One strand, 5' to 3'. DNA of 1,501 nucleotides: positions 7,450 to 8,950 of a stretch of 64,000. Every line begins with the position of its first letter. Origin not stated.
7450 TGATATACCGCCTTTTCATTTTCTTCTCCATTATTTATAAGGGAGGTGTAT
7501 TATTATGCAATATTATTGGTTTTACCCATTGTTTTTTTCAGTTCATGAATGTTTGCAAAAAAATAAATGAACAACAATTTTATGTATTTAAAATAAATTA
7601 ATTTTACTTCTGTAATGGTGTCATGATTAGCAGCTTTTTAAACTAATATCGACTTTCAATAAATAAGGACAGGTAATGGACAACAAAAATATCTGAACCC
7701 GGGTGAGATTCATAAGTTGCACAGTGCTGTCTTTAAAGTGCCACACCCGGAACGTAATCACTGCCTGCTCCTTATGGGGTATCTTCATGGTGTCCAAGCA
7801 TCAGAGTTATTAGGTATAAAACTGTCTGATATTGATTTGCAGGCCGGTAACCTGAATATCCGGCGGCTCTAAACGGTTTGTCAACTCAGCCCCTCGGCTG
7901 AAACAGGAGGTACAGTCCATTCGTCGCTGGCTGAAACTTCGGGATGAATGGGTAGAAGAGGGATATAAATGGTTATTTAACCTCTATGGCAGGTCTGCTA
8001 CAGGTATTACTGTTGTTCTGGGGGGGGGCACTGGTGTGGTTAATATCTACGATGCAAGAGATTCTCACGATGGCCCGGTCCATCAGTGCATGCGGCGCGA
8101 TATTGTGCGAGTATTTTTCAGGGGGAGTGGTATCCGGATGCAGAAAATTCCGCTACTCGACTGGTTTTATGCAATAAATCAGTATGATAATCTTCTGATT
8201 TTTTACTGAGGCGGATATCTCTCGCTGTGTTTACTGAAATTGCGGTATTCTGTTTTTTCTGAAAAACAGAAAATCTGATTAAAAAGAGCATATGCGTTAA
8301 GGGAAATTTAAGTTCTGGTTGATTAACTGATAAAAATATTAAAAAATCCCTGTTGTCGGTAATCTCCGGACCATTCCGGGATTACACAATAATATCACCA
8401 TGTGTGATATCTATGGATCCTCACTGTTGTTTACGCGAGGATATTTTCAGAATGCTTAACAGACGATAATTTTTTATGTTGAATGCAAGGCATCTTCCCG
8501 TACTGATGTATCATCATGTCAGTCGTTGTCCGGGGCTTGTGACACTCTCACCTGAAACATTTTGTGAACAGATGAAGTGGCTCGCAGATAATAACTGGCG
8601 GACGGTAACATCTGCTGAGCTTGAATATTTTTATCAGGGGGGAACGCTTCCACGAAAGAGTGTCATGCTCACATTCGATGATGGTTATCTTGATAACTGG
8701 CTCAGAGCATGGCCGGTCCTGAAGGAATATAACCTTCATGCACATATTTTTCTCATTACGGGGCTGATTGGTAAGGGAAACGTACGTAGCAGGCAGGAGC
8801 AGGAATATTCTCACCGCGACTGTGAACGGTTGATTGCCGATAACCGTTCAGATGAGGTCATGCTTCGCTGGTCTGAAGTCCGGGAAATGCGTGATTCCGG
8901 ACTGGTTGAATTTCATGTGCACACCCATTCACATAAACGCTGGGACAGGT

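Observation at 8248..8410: Two perfect palindromes in the ecf promoter region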

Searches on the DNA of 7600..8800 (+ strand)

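Call 5: search_dna_similar(query=window:7600-8600:+, collection=plasmids, mode=near, max_rows=30, rows=spread)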
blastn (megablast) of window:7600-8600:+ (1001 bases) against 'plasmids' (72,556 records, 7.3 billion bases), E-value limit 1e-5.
Records with a match: 506; places in all: 507; records where one place covers at least 80% of the query: 481.
Best place of each record, by identity: >=99% 478; 95-99% 16; 80-90% 12.
By first word of the organism name: Escherichia 504; Shigella 2.
By predicted mobility (MOB-suite, as given by PLSDB): non-mobilizable 308; mobilizable 107; conjugative 91.
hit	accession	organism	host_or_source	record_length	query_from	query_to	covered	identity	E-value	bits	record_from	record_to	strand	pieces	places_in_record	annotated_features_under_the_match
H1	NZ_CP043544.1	Escherichia coli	Sus scrofa,Pig rectal swab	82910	1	1001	100%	99.9%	0e+0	1844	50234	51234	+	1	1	polysaccharide deacetylase family protein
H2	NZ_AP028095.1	Escherichia coli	Homo sapiens,Feces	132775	1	1001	100%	99.7%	0e+0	1832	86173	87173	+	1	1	polysaccharide deacetylase family protein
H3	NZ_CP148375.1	Escherichia coli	Homo sapiens,single cell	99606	1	1001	100%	99.5%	0e+0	1820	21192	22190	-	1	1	hypothetical protein (x2) | polysaccharide deacetylase family protein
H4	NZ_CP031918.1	Escherichia coli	Homo sapiens,Clinical: Human (Homo ...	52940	1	1001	100%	99.4%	0e+0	1812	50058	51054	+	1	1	hypothetical protein | polysaccharide deacetylase family protein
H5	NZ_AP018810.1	Escherichia coli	Bos taurus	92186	1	1001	100%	99.3%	0e+0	1807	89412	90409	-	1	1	hypothetical protein | polysaccharide deacetylase family protein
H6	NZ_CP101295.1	Escherichia coli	Homo sapiens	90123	1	1001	100%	99.3%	0e+0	1807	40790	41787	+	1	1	polysaccharide deacetylase family protein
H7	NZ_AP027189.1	Escherichia coli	Homo sapiens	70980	1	1001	100%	99.3%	0e+0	1807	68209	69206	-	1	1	hypothetical protein | polysaccharide deacetylase family protein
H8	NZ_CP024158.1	Escherichia coli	single cell,clinical patient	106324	1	1001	100%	99.2%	0e+0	1799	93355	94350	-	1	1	hypothetical protein (x2) | polysaccharide deacetylase family protein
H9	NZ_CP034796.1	Escherichia coli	stool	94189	2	1001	100%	99.2%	0e+0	1801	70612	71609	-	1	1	hypothetical protein | polysaccharide deacetylase family protein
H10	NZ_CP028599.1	Escherichia coli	cattle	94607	2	1001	100%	99.2%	0e+0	1801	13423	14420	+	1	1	hypothetical protein | polysaccharide deacetylase family protein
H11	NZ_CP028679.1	Escherichia coli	cattle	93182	2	1001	100%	99.2%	0e+0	1801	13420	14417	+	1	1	hypothetical protein | polysaccharide deacetylase family protein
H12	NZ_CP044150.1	Escherichia coli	-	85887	2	1001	100%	99.2%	0e+0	1801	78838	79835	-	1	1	hypothetical protein | polysaccharide deacetylase family protein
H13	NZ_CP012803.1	Escherichia coli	culture collection specimen,derived ...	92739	2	1001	100%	99.2%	0e+0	1801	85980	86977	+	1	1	hypothetical protein | polysaccharide deacetylase family protein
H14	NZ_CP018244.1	Escherichia coli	human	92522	2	1001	100%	99.2%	0e+0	1801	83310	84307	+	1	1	hypothetical protein | polysaccharide deacetylase family protein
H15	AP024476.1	Escherichia coli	Homo sapiens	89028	2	1001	100%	99.2%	0e+0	1801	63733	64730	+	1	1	polysaccharide deacetylase Ecf1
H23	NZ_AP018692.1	Escherichia coli O157:H7 str. Sakai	Homo sapiens,Human feces,Human ...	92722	2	1001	100%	99.2%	0e+0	1801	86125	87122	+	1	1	hypothetical protein (x2) | polysaccharide deacetylase family protein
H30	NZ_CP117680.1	Escherichia albertii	whole organism,bird (unidentified ...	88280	697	1001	30%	85.7%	2e-84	320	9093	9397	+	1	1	polysaccharide deacetylase family protein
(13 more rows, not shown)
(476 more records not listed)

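Call 7: get_annotated_region(hit=H23, flank=3000)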
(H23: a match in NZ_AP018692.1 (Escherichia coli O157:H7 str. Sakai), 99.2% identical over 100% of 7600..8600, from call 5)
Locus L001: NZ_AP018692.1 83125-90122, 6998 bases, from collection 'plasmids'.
description: Escherichia coli O157:H7 str. Sakai strain SAKAI (EHEC) substr. RIMD 0509952 plasmid pO157, complete sequence
organism: Escherichia coli O157:H7 str. Sakai (NCBI taxid 386585)
taxonomy: Bacteria; Pseudomonadota; Gammaproteobacteria; Enterobacterales; Enterobacteriaceae; Escherichia; Escherichia coli; Escherichia coli O157:H7 str. Sakai
host: -; source: Homo sapiens,Human feces,Human intestinal microflora; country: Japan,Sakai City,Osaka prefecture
typing (MOB-suite, as given by PLSDB): non-mobilizable; replicon IncFIA,IncFIB
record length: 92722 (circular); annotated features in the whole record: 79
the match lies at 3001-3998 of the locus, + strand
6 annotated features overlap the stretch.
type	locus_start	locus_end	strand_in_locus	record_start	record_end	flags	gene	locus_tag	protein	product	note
predicted_resistance_gene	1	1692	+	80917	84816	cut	espP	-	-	serine protease autotransporter EspP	predicted by amrfinderplus; class ; identity 100.0%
CDS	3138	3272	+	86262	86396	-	-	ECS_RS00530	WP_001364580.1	hypothetical protein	-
CDS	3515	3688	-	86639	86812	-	-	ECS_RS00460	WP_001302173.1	hypothetical protein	-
CDS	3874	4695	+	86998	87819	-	-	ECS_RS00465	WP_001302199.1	polysaccharide deacetylase family protein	GO:0005975 - carbohydrate metabolic process [Evidence IEA]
CDS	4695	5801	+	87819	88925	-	-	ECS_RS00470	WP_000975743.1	glycosyltransferase family 4 protein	-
CDS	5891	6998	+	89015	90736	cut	cptA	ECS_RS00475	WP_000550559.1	phosphoethanolamine transferase CptA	-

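Call 8: get_annotated_region(hit=H30, flank=3000)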
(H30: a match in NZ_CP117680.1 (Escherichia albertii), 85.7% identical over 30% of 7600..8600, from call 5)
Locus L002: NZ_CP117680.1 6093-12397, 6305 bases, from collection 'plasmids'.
description: Escherichia albertii strain BIA_4 plasmid pEA4_88, complete sequence
organism: Escherichia albertii (NCBI taxid 208962)
taxonomy: Bacteria; Pseudomonadota; Gammaproteobacteria; Enterobacterales; Enterobacteriaceae; Escherichia; Escherichia albertii
host: -; source: whole organism,bird (unidentified species); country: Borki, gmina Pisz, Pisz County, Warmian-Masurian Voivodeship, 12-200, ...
typing (MOB-suite, as given by PLSDB): non-mobilizable; replicon IncFIB,IncFIC,IncFII,IncI-gamma/K1
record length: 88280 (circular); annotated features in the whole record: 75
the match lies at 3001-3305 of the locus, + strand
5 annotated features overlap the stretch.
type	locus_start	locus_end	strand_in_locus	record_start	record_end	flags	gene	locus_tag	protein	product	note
CDS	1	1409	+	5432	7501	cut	-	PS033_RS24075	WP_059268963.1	prolyl oligopeptidase family serine peptidase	GO:0006508 - proteolysis [Evidence IEA]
CDS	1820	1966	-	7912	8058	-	-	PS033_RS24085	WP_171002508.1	hypothetical protein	-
CDS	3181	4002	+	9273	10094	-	-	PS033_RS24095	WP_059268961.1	polysaccharide deacetylase family protein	GO:0005975 - carbohydrate metabolic process [Evidence IEA]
CDS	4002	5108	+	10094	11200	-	-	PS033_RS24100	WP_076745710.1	glycosyltransferase family 4 protein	-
CDS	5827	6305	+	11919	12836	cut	-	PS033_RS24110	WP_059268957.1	VirK/YbjX family protein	-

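Call 16: search_dna_similar(query=window:8150-8700:+, collection=plasmids, mode=distant, max_rows=60, rows=spread)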
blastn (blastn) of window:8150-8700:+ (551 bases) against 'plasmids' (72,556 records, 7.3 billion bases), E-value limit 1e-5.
Records with a match: 771; places in all: 786; records where one place covers at least 80% of the query: 505.
Best place of each record, by identity: >=99% 485; 95-99% 9; 80-90% 49; 60-80% 228.
By first word of the organism name: Escherichia 625; Shigella 129; Salmonella 12; Citrobacter 5.
By predicted mobility (MOB-suite, as given by PLSDB): non-mobilizable 338; conjugative 225; mobilizable 208.
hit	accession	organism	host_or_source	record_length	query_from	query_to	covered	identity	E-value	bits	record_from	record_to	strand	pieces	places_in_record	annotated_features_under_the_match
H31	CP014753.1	Escherichia coli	Odocoileus virginianus,feces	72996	1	551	100%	100.0%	0e+0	994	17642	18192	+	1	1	carbohydrate transporter | hypothetical protein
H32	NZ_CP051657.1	Escherichia coli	Homo sapiens,feces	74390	1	551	100%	100.0%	0e+0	994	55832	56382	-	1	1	polysaccharide deacetylase family protein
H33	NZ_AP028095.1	Escherichia coli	Homo sapiens,Feces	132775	1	551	100%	100.0%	0e+0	994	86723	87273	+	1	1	polysaccharide deacetylase family protein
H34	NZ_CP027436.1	Escherichia coli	-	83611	1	551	100%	99.8%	0e+0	990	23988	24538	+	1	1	polysaccharide deacetylase family protein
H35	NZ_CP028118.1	Escherichia coli O111 str. RM9322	Creek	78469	1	551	100%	99.8%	0e+0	990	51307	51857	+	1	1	polysaccharide deacetylase family protein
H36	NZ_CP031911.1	Escherichia coli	Homo sapiens,Clinical: Human (Homo ...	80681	1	551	100%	99.8%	0e+0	990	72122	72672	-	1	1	polysaccharide deacetylase family protein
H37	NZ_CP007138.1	Escherichia coli O145:H28 str. RM12581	lettuce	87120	1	551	100%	99.8%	0e+0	990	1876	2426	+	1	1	polysaccharide deacetylase family protein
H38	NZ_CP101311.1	Escherichia coli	Homo sapiens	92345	1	551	100%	99.8%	0e+0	990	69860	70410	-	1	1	polysaccharide deacetylase family protein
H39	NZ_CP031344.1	Escherichia coli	whole organism,creek water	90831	1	551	100%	99.8%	0e+0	990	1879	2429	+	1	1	polysaccharide deacetylase family protein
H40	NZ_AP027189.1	Escherichia coli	Homo sapiens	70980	1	551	100%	99.8%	0e+0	990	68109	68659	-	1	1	polysaccharide deacetylase family protein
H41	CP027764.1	Escherichia coli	Homo sapiens,stool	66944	1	551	100%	99.6%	0e+0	982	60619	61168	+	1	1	none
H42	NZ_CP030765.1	Escherichia coli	-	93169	1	551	100%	99.5%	0e+0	979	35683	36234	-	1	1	polysaccharide deacetylase family protein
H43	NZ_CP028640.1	Escherichia coli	cattle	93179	1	551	100%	99.5%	0e+0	979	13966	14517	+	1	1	polysaccharide deacetylase family protein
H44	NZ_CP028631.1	Escherichia coli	cattle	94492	1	551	100%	99.5%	0e+0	979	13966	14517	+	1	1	polysaccharide deacetylase family protein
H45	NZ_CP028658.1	Escherichia coli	cattle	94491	1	551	100%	99.5%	0e+0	979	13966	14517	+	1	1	polysaccharide deacetylase family protein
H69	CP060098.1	Escherichia coli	Homo sapiens,cell culture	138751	17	551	97%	88.8%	0e+0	685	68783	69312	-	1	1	polysaccharide deacetylase family protein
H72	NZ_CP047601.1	Escherichia coli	Homo sapiens,feces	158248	327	551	41%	82.4%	2e-56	227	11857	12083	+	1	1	none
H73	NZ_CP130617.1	Salmonella enterica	Chicken,Raw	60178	325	551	41%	78.9%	1e-46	194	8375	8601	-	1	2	polysaccharide deacetylase family protein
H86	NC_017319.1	Shigella flexneri 2002017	-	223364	325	551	41%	72.2%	5e-26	126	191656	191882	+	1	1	polysaccharide deacetylase family protein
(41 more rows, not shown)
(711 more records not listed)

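Call 18: get_annotated_region(hit=H69, flank=2500)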
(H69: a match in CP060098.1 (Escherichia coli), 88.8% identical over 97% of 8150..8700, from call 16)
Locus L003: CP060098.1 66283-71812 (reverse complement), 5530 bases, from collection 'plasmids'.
description: Escherichia coli strain STEC866 plasmid pSTEC866, complete sequence
organism: Escherichia coli (NCBI taxid 562)
taxonomy: Bacteria; Pseudomonadota; Gammaproteobacteria; Enterobacterales; Enterobacteriaceae; Escherichia; Escherichia coli
host: -; source: Homo sapiens,cell culture; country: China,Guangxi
typing (MOB-suite, as given by PLSDB): conjugative; replicon IncFIA,IncFIC; relaxase MOBF; mating-pair formation MPF_F
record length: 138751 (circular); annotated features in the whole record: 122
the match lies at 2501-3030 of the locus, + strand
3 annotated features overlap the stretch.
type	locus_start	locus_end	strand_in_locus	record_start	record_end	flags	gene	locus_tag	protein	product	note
CDS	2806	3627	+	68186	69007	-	-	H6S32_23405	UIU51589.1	polysaccharide deacetylase family protein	-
CDS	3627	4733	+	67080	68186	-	-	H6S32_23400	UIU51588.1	glycosyltransferase family 4 protein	-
CDS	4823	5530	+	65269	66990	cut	-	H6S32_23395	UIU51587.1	phosphoethanolamine transferase CptA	-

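Call 19: get_annotated_region(hit=H72, flank=2500)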
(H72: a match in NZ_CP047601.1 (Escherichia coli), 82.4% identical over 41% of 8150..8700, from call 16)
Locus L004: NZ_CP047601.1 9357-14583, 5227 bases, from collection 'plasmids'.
description: Escherichia coli O84:H7 strain Trh52 plasmid pTrh52_1, complete sequence
organism: Escherichia coli (NCBI taxid 2697517)
taxonomy: Bacteria; Pseudomonadota; Gammaproteobacteria; Enterobacterales; Enterobacteriaceae; Escherichia; Escherichia coli
host: -; source: Homo sapiens,feces; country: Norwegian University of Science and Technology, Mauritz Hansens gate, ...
typing (MOB-suite, as given by PLSDB): conjugative; replicon IncFIA,IncFIB,IncFII; relaxase MOBF,MOBF; mating-pair formation MPF_F
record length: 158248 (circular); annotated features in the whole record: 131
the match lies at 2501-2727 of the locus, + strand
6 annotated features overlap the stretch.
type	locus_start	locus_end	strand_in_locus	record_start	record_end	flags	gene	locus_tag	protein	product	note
CDS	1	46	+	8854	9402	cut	-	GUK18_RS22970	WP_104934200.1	fimbrial protein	GO:0007155 - cell adhesion [Evidence IEA]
CDS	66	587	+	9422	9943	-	-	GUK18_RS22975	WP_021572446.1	fimbrial protein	GO:0007155 - cell adhesion [Evidence IEA]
CDS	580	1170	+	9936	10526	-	-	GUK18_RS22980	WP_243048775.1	fimbrial protein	GO:0007155 - cell adhesion [Evidence IEA]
CDS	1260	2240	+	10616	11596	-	-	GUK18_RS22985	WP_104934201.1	hypothetical protein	-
CDS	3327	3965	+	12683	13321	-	-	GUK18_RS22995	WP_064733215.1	EAL domain-containing protein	-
CDS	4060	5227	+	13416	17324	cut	-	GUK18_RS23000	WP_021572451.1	S6 family peptidase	GO:0006508 - proteolysis [Evidence IEA]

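Call 20: get_annotated_region(hit=H73, flank=2500)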
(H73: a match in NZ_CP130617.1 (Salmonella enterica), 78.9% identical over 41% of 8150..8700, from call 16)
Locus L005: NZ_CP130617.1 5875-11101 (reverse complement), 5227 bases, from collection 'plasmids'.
description: Salmonella enterica subsp. enterica serovar Abortusovis strain 405987R1_S50 plasmid pSAbAus-trunc, complete sequence
organism: Salmonella enterica (NCBI taxid 53961)
taxonomy: Bacteria; Pseudomonadota; Gammaproteobacteria; Enterobacterales; Enterobacteriaceae; Salmonella; Salmonella enterica
host: -; source: Chicken,Raw; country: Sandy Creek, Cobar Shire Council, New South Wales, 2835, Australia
typing (MOB-suite, as given by PLSDB): non-mobilizable; replicon IncFIB
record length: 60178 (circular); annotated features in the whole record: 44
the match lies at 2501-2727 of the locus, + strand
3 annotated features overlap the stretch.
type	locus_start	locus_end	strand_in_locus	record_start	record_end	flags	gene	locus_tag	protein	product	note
CDS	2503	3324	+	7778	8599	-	-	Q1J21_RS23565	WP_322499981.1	polysaccharide deacetylase family protein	GO:0005975 - carbohydrate metabolic process [Evidence IEA]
CDS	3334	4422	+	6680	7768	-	-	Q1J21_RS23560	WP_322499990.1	glycosyltransferase family 4 protein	-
CDS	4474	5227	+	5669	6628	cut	-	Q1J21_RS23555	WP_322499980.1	VirK/YbjX family protein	-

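Call 21: get_annotated_region(hit=H86, flank=2500)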
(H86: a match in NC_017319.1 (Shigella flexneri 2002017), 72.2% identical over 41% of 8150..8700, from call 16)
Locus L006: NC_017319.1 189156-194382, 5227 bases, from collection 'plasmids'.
description: Shigella flexneri 2002017 plasmid pSFxv_1, complete sequence
organism: Shigella flexneri 2002017 (NCBI taxid 591020)
taxonomy: Bacteria; Pseudomonadota; Gammaproteobacteria; Enterobacterales; Enterobacteriaceae; Shigella; Shigella flexneri; Shigella flexneri 2002017
host: -; source: -; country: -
typing (MOB-suite, as given by PLSDB): mobilizable; replicon IncFIA; relaxase MOBF,MOBF,MOBP
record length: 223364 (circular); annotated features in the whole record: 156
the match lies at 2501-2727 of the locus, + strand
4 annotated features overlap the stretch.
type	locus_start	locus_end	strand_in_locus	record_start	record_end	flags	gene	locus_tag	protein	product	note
CDS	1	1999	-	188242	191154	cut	-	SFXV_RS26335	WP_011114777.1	UvrD-helicase domain-containing protein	-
CDS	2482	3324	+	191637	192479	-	-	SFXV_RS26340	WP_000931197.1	polysaccharide deacetylase family protein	GO:0005975 - carbohydrate metabolic process [Evidence IEA]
predicted_resistance_gene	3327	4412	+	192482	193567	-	capU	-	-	putative hexosyltransferase CapU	predicted by amrfinderplus; class ; identity 99.72%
CDS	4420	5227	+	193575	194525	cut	virK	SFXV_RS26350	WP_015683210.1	virulence factor VirK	-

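Call 41: search_dna_similar(query=window:8166-8330:+, collection=plasmids, mode=distant, max_rows=60, rows=spread, max_evalue=0.001)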
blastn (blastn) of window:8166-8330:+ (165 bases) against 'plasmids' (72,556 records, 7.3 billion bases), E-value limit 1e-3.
Records with a match: 503; places in all: 504; records where one place covers at least 80% of the query: 503.
Best place of each record, by identity: >=99% 474; 95-99% 20; 80-90% 9.
By first word of the organism name: Escherichia 501; Shigella 2.
By predicted mobility (MOB-suite, as given by PLSDB): non-mobilizable 307; mobilizable 107; conjugative 89.
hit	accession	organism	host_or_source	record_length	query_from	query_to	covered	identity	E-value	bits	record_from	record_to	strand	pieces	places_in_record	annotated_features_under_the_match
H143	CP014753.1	Escherichia coli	Odocoileus virginianus,feces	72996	1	165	100%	100.0%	1e-78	298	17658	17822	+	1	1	hypothetical protein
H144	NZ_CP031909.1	Escherichia coli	Homo sapiens,Clinical: Human (Homo ...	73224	1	165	100%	100.0%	1e-78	298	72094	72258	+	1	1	none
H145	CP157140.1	Escherichia coli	culture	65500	1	165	100%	100.0%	1e-78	298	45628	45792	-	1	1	none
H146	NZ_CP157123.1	Escherichia coli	culture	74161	1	165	100%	100.0%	1e-78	298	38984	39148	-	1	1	none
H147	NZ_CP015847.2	Escherichia coli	Bos taurus,animal,feces (Bos taurus)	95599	1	165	100%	99.4%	5e-77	294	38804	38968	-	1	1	none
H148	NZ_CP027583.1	Escherichia coli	Homo sapiens,stool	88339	1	165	100%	99.4%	5e-77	294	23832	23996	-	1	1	none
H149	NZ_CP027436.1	Escherichia coli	-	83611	1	165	100%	99.4%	5e-77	294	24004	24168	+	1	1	none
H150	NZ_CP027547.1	Escherichia coli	Homo sapiens,stool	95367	1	165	100%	99.4%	5e-77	294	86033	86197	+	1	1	none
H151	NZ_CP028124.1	Escherichia coli O26 str. RM10386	Bos taurus,feces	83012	1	165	100%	99.4%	5e-77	294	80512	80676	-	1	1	none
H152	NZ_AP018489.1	Escherichia coli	Homo sapiens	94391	1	165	100%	99.4%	5e-77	294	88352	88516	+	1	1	none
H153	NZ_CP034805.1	Escherichia coli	stool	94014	1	165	100%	99.4%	5e-77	294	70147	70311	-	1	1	none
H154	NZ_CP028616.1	Escherichia coli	cattle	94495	1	165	100%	99.4%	5e-77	294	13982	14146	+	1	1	none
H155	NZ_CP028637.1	Escherichia coli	cattle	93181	1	165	100%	99.4%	5e-77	294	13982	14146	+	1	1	none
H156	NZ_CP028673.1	Escherichia coli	cattle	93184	1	165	100%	99.4%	5e-77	294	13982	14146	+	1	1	none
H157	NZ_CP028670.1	Escherichia coli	cattle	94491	1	165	100%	99.4%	5e-77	294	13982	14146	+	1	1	none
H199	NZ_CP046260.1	Escherichia coli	Homo sapiens,pus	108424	1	165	100%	98.8%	6e-76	289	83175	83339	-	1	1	hypothetical protein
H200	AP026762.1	Escherichia coli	Homo sapiens,feces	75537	1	165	100%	98.2%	2e-74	285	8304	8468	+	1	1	none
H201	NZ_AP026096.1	Escherichia coli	Homo sapiens,Cultured ...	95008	1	165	100%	97.0%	1e-71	275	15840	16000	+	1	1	none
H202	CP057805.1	Escherichia coli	culture,Pooled pig faecal samples ...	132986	18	163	88%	81.6%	3e-29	135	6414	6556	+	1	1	none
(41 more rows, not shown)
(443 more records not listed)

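Call 42: get_annotated_region(hit=H201, flank=400)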
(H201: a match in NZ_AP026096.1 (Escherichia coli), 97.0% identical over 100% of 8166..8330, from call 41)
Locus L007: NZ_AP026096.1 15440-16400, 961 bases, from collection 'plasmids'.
description: Escherichia coli strain 53_142304 plasmid pNIID53_1, complete sequence
organism: Escherichia coli (NCBI taxid 562)
taxonomy: Bacteria; Pseudomonadota; Gammaproteobacteria; Enterobacterales; Enterobacteriaceae; Escherichia; Escherichia coli
host: -; source: Homo sapiens,Cultured Bacterial/Archaeal Genomic Sequences (MIGS); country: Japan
typing (MOB-suite, as given by PLSDB): non-mobilizable; replicon IncFIA,IncFIB
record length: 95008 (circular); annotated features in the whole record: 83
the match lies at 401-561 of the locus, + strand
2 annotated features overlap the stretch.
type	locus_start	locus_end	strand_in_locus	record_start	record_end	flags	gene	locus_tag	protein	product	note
CDS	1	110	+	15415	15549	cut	-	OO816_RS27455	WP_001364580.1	hypothetical protein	-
CDS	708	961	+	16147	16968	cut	-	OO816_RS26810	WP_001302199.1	polysaccharide deacetylase family protein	GO:0005975 - carbohydrate metabolic process [Evidence IEA]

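Call 43: get_annotated_region(hit=H200, flank=400)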
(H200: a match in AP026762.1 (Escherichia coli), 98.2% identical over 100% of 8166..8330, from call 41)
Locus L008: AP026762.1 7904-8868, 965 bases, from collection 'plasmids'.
description: Escherichia coli JNE102603 plasmid pO165_JNE102603 O165:H25 DNA, complete sequence
organism: Escherichia coli (NCBI taxid 562)
taxonomy: Bacteria; Pseudomonadota; Gammaproteobacteria; Enterobacterales; Enterobacteriaceae; Escherichia; Escherichia coli
host: -; source: Homo sapiens,feces; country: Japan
typing (MOB-suite, as given by PLSDB): conjugative; replicon IncFIA,IncFIB; relaxase MOBF,MOBF,MOBP; mating-pair formation MPF_Unknown
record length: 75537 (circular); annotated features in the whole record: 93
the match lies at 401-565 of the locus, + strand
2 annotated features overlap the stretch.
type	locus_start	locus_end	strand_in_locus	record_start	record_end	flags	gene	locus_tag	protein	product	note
CDS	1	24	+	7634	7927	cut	insB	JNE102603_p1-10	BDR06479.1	IS1 family transposase InsB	-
CDS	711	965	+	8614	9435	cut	-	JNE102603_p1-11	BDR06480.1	polysaccharide deacetylase Ecf1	-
